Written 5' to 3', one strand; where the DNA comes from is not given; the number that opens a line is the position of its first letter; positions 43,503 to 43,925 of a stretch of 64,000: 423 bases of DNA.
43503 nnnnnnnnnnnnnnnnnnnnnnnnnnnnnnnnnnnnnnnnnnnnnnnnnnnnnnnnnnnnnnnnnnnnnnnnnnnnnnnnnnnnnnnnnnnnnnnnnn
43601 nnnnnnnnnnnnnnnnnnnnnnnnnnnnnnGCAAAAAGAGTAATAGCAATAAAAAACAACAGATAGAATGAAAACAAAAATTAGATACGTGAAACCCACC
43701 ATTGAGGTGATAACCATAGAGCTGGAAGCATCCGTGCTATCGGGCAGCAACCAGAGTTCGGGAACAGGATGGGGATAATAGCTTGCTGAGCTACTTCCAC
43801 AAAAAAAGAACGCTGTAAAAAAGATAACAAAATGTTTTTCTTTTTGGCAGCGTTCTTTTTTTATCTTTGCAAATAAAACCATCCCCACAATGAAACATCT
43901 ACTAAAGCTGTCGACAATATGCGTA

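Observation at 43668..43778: Unannotated 36-aa peptide with a YxxP leader-like motif and a Ser/Gly-rich tail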

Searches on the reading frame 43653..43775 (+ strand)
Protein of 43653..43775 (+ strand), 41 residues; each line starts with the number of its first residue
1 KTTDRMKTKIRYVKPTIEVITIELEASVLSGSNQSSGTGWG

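Call 6: search_protein_families(library=ncbifam, proteins=[window:43668-43775:+], max_evalue=1)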
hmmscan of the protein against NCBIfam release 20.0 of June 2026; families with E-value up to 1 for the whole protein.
seq(36 aa): 0 families

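Call 7: search_protein_families(library=pfam, proteins=[window:43668-43775:+], max_evalue=1)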
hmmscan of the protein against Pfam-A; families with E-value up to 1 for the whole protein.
seq(36 aa): 0 families

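Call 9: find_homologous_proteins(query=window:43653-43775:+, max_evalue=10)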
Query window:43653-43775:+ (41 aa): 1 proteins with E <= 10 among 1 candidates.
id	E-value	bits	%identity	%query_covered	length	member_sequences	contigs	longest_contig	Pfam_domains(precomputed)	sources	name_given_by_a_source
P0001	1.3e-14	69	100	88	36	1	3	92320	-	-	-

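Call 10: find_encoding_contigs(protein=P0001, flank=6000, max_places=6)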
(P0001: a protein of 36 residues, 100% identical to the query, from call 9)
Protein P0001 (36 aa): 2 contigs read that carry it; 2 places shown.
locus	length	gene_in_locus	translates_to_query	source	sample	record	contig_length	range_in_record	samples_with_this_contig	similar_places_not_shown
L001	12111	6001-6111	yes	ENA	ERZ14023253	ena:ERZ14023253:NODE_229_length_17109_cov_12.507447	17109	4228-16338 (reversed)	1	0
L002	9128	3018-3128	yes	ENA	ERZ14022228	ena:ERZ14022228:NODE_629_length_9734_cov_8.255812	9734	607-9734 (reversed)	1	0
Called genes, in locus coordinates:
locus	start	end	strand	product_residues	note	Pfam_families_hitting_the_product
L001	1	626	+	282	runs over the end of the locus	PF00528:BPD_transp_1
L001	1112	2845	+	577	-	PF13424:TPR_12 (faint), PF13181:TPR_8 (faint), PF12833:HTH_18, PF00165:HTH_AraC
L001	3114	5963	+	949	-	PF07581:Glug (faint)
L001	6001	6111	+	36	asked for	-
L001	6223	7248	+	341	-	PF14289:DUF4369, PF00578:AhpC-TSA, PF08534:Redoxin, PF00085:Thioredoxin (weak), PF13905:Thioredoxin_8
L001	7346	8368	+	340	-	PF05496:RuvB_N, PF00004:AAA, PF07728:AAA_5 (faint), PF17864:AAA_lid_4, PF05491:WHD_RuvB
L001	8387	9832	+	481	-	PF01943:Polysacc_synt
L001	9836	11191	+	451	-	PF04087:DUF389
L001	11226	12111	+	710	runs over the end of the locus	PF10459:Peptidase_S46, PF00089:Trypsin (faint), PF13365:Trypsin_2 (faint)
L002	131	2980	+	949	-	PF07581:Glug (faint)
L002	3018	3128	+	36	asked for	-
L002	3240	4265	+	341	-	PF14289:DUF4369, PF00578:AhpC-TSA, PF08534:Redoxin, PF00085:Thioredoxin (weak), PF13905:Thioredoxin_8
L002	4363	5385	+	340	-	PF05496:RuvB_N, PF00004:AAA, PF07728:AAA_5 (faint), PF17864:AAA_lid_4, PF05491:WHD_RuvB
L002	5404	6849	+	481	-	-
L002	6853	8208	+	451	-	PF04087:DUF389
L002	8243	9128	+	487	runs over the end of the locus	PF10459:Peptidase_S46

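Call 21: search_protein_representatives(protein=window:43668-43775:+)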
Query: 36 residues. Proteins with E-value up to 0.001 (for the whole library): 2; up to 1e-10: 0; up to 1e-30: 0. The best 2 are listed.
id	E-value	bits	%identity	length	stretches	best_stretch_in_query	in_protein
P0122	1.1e-07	45.8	69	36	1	2-36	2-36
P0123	9.3e-04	34.1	70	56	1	2-35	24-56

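Call 23: find_encoding_contigs(protein=P0122, flank=8000, max_places=6)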
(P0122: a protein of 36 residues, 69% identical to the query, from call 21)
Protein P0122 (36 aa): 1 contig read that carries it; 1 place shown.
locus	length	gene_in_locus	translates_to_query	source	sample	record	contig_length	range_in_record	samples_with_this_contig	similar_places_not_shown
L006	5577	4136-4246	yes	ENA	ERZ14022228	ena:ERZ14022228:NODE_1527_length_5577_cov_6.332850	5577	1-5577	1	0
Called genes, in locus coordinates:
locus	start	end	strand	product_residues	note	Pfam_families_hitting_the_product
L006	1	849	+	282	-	?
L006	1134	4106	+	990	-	PF07581:Glug (faint)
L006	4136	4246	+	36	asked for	-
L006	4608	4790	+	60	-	-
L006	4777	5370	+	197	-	PF06414:Zeta_toxin, PF13671:AAA_33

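Call 24: find_encoding_contigs(protein=P0123, flank=8000, max_places=6)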
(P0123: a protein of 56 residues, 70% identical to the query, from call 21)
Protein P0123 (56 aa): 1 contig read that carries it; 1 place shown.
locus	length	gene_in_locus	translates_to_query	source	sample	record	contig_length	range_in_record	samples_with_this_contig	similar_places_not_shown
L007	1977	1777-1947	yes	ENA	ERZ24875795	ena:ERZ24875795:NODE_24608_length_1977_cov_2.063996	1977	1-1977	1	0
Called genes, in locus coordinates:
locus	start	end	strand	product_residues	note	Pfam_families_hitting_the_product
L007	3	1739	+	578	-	?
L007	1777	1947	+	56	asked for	-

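Call 29: find_related_loci(query=A1, collection=genome_contigs, flank=8000)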
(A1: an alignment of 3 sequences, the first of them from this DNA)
Query A1 (36 aa) in genome_contigs; peptide patterns used: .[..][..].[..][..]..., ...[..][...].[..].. (x = any residue, [..] = any of these).
34 stretches matched a pattern, but none encodes a relative of the query by tblastn (E <= 1e-3).

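Call 33: find_homologous_proteins(query=A2, max_evalue=10)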
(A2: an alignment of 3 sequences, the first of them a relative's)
Query A2 (3 sequences) (56 aa, profile of the alignment): 4 proteins with E <= 10 among 18 candidates.
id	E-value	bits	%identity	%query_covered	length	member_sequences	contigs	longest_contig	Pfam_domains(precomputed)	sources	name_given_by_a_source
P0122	2.0e-21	93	63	63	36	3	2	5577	-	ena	-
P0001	1.1e-20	91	68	59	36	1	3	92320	-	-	-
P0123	2.6e-19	86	100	100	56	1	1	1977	-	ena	-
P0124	9.1e-15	72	69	52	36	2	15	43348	-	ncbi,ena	-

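Call 35: find_encoding_contigs(protein=P0124, flank=10000, max_places=8)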
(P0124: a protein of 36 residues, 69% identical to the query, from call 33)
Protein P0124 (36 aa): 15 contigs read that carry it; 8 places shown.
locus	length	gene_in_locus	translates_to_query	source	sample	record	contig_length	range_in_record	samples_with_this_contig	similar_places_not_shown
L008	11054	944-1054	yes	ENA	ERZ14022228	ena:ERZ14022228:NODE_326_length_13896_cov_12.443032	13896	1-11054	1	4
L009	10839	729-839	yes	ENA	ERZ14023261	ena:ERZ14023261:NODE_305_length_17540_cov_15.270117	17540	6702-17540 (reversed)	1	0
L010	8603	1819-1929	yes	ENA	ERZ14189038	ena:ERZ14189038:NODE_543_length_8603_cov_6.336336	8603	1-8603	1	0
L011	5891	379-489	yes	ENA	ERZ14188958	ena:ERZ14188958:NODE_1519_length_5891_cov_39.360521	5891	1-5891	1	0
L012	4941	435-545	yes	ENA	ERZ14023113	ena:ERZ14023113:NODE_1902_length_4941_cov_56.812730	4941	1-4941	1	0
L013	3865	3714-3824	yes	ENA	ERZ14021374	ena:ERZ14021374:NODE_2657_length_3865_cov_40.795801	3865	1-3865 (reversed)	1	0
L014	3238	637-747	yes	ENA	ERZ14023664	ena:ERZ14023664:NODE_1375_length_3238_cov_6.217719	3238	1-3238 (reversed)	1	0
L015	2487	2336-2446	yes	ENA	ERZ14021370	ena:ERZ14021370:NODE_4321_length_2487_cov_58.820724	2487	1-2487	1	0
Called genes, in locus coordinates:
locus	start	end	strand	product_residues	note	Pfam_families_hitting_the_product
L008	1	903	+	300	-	?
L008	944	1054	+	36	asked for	-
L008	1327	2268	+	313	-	PF16269:DUF4922, PF26216:GDPGP1_C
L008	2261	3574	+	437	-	PF08486:SpoIID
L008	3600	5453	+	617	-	PF07690:MFS_1 (weak)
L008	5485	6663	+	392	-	-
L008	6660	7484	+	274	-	-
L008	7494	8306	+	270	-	PF13580:SIS_2 (weak), PF22645:GKRP_SIS_N, PF01380:SIS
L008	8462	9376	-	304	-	PF02253:PLA1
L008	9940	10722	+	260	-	PF01226:Form_Nir_trans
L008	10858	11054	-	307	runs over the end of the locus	PF05593:RHS_repeat (faint)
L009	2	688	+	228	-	?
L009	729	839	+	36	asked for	-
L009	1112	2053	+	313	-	PF16269:DUF4922, PF26216:GDPGP1_C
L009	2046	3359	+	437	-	PF08486:SpoIID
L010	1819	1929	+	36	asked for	-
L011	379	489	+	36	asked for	-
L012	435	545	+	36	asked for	-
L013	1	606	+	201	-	?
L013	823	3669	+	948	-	-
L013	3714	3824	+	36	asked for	-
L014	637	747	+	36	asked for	-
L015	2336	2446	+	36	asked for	-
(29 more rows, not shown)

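Call 44: search_solved_structures(query=A1, max_evalue=10, show_alignments=5)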
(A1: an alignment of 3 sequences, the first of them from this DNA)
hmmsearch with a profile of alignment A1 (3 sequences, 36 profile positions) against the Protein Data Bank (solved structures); distinct sequences matched with E-value up to 10: 2.
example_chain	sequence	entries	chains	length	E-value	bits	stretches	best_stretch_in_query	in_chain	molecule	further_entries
8v2d_J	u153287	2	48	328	0.043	16.7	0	13-25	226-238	O43_129 component A | O43_129_+4 component A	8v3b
4myz_A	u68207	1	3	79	1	12.3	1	12-24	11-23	CurK, CurL fusion protein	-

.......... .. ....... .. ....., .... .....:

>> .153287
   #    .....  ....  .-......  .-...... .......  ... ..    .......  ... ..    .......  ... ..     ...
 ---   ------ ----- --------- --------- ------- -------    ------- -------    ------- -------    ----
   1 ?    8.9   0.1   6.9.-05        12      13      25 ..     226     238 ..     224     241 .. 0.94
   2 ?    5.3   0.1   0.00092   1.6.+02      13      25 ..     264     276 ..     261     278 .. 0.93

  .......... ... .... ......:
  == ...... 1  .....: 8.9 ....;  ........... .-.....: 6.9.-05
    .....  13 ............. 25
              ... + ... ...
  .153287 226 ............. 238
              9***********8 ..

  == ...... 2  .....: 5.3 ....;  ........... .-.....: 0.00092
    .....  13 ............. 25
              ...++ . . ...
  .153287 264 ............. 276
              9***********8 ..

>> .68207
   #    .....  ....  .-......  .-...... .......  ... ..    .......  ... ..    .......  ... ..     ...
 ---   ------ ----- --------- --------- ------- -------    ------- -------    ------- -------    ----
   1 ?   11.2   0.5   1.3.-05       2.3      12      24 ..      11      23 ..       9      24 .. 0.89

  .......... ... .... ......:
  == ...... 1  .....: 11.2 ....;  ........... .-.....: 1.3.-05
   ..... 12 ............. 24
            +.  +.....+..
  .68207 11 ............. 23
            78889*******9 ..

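Call 47: find_related_loci(query=A3, collection=metagenome_contigs, flank=8000)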
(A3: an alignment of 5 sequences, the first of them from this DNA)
Query A3 (36 aa) in metagenome_contigs; peptide patterns used: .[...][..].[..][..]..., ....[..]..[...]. (x = any residue, [..] = any of these).
186 stretches matched a pattern; 2 encode a relative of the query (tblastn E <= 1e-3); 2 distinct loci.
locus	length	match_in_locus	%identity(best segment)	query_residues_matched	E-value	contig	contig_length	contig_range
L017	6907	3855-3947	55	1-31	7e-7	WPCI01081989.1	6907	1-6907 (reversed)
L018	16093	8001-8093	55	1-31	7e-7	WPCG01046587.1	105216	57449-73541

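Call 52: search_protein_families(library=ncbifam, proteins=[L018:5196-6053:+, L018:6313-6750:+, L018:6750-7919:+, L018:3480-5099:-, L018:8125-10986:+], max_evalue=0.01)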
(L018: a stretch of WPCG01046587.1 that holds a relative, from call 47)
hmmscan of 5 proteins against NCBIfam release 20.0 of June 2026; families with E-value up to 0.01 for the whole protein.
L018:5196-6053:+ (286 aa): 2 families
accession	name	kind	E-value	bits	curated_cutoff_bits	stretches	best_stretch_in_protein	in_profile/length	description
TIGR04249.1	SCM_chp_ScmC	equivalog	2.2e-07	30.5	125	1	122-243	118-242/292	SynChlorMet cassette protein ScmC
TIGR04352.1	HprK_rel_A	equivalog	0.0058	15.8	200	1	83-157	55-124/280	HprK-related kinase A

L018:6313-6750:+ (146 aa): 1 family
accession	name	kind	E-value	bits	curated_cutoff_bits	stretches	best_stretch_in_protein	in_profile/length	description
TIGR02227.1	sigpep_I_bact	equivalog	0.00024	21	47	1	26-97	22-99/162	signal peptidase I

L018:6750-7919:+ (390 aa): 0 families

L018:3480-5099:- (539 aa): 187 families (the best 25 are shown)
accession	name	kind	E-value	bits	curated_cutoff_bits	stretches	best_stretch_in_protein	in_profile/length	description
TIGR03375.1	type_I_sec_LssB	subfamily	2e-69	234.6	693.1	1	28-529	155-664/696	type I secretion system permease/ATPase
TIGR02857.1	CydD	equivalog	3e-60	204.7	435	1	22-538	3-528/529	thiol reductant ABC exporter subunit CydD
TIGR02203.1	MsbA_lipidA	equivalog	1e-59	202.6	602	1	18-526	14-528/572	lipid A export permease/ATP-binding protein MsbA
TIGR03796.1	NHLM_micro_ABC1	equivalog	2.6e-58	197.8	853.3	1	6-525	138-670/710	NHLP family bacteriocin export ABC transporter peptidase/permease/ATPase subunit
TIGR01846.1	type_I_sec_HlyB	subfamily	1.4e-54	185.6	725.55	1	13-526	134-651/694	type I secretion system permease/ATPase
TIGR01193.1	bacteriocin_ABC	subfamily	1.9e-54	185.4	523.85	1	19-526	153-668/708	peptide cleavage/export ABC transporter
TIGR02204.1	MsbA_rel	hypoth_equivalog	1.4e-53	182.4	780.4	1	17-526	17-534/576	ABC transporter, permease/ATP-binding protein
TIGR02868.1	CydC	equivalog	1.9e-51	175.3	329.05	1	94-526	86-529/530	thiol reductant ABC exporter subunit CydC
NF008364.0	PRK11160.1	equivalog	6.2e-51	173.6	630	1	35-527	34-535/575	heme ABC transporter ATP-binding protein/permease CydC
TIGR03797.1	NHLM_micro_ABC2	equivalog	1e-50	173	709.4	1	9-522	123-641/686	NHLP bacteriocin export ABC transporter permease/ATPase subunit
NF045998.1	cleave_ABC_plasm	equivalog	1.4e-47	162.4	500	1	6-525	138-659/673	Mbov_0121 family peptidase domain-containing ABC transporter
TIGR00958.1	3a01208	subfamily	1.6e-46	158.9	874.6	1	17-526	157-673/711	antigen peptide transporter 2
NF052233.1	CphA_assoc_ABC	equivalog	1.7e-46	159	880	1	55-524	226-700/766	cyanophycin metabolism-associated ABC transporter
TIGR01842.1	type_I_sec_PrtD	subfamily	5.4e-46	157.2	510.15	1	20-527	4-514/544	type I secretion system permease/ATPase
NF050066.1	LPSTprtrPglK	equivalog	1.5e-45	155.7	1000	1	25-526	25-542/558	BC-type lipopolysaccharide transporter PglK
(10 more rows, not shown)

L018:8125-10986:+ (954 aa): 4 families
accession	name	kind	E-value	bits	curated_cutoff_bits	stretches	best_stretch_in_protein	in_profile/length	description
TIGR02543.1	List_Bact_rpt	repeat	5.4e-31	106.7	20.95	4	556-594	3-43/44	TIGR02543 family repeat protein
NF033189.1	internalin_A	exception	9.4e-26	90.3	1600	2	556-710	526-677/799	class 1 internalin InlA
NF033188.1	internalin_H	exception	9.2e-25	87.3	1050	3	542-679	360-496/548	InlH/InlC2 family class 1 internalin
NF052328.1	NeuramTDE0471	equivalog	1.9e-12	46.7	900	2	553-615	78-139/538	neuraminidase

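Call 53: search_protein_families(library=pfam, proteins=[L018:5196-6053:+, L018:6313-6750:+, L018:6750-7919:+, L018:3480-5099:-, L018:8125-10986:+], max_evalue=0.01)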
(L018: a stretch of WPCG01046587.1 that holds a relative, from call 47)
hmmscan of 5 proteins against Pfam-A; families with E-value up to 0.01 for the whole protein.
L018:5196-6053:+ (286 aa): 0 families

L018:6313-6750:+ (146 aa): 1 family
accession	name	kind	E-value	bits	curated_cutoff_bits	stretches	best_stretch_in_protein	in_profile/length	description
PF00717.28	Peptidase_S24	-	0.0097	16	23.3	0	17-81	27-90/116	Peptidase S24-like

L018:6750-7919:+ (390 aa): 1 family
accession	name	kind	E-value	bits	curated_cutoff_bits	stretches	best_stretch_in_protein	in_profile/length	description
PF14907.12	NTP_transf_5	-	4e-42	145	31.2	1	29-262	6-248/249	Uncharacterised nucleotidyltransferase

L018:3480-5099:- (539 aa): 6 families
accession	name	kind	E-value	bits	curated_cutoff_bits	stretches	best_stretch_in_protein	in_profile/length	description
PF00664.28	ABC_membrane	-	4.9e-31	108.8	28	1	27-292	4-273/274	ABC transporter transmembrane region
PF00005.33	ABC_tran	-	5.9e-26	92.1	25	1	351-498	2-137/137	ABC transporter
PF02463.25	SMC_N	-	5.9e-06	26.3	40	1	223-527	109-199/220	RecF/RecN/SMC N terminal domain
PF03193.22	RsgA_GTPase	-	2.1e-05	24.9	30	1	316-394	63-140/174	RsgA GTPase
PF13304.12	AAA_21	-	0.00018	22.1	27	0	474-525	242-298/304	AAA domain, putative AbiEii toxin, Type IV TA system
PF09818.15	ABC_ATPase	-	0.0038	16.7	23.2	0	443-500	132-188/283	P-loop domain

L018:8125-10986:+ (954 aa): 2 families
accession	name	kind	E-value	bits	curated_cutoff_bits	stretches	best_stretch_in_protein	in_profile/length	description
PF09479.16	Flg_new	-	1.3e-59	198.6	27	4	596-659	1-64/65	Listeria-Bacteroides repeat domain (List_Bact_rpt)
PF18998.6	Flg_new_2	-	1.6e-16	60.4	23.6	1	596-662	1-70/73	Divergent InlB B-repeat domain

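Call 54: list_cluster_members(proteins=[P0124, P0003, P0122, P0123])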
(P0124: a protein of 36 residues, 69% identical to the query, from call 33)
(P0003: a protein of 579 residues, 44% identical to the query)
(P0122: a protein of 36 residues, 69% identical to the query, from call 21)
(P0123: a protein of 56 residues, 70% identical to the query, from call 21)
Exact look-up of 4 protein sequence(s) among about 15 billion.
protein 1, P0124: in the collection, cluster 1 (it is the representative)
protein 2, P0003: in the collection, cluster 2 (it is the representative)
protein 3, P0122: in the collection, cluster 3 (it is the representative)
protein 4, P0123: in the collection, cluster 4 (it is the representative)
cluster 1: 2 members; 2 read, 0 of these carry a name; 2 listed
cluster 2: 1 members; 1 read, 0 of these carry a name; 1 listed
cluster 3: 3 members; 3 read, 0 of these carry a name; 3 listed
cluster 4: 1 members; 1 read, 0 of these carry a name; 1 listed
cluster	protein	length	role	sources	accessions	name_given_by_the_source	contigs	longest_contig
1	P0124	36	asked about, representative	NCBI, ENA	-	-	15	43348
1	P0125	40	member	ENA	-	-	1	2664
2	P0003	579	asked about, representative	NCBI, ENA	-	-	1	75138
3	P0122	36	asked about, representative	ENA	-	-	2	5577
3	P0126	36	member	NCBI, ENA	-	-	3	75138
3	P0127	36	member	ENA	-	-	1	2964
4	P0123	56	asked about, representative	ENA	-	-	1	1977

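Call 56: find_encoding_contigs(protein=P0126, flank=10000, max_places=4)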
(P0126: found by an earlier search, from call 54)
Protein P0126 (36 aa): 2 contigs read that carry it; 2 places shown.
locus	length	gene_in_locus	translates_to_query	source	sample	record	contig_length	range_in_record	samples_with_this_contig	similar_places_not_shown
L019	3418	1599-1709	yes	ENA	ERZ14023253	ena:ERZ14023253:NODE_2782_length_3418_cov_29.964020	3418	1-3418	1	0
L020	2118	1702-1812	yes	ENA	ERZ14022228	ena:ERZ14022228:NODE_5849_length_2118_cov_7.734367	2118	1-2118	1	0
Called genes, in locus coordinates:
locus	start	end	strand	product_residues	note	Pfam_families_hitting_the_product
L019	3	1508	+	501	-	?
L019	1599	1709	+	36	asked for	-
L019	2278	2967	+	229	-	-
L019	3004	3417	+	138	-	?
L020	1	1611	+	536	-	?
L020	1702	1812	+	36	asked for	-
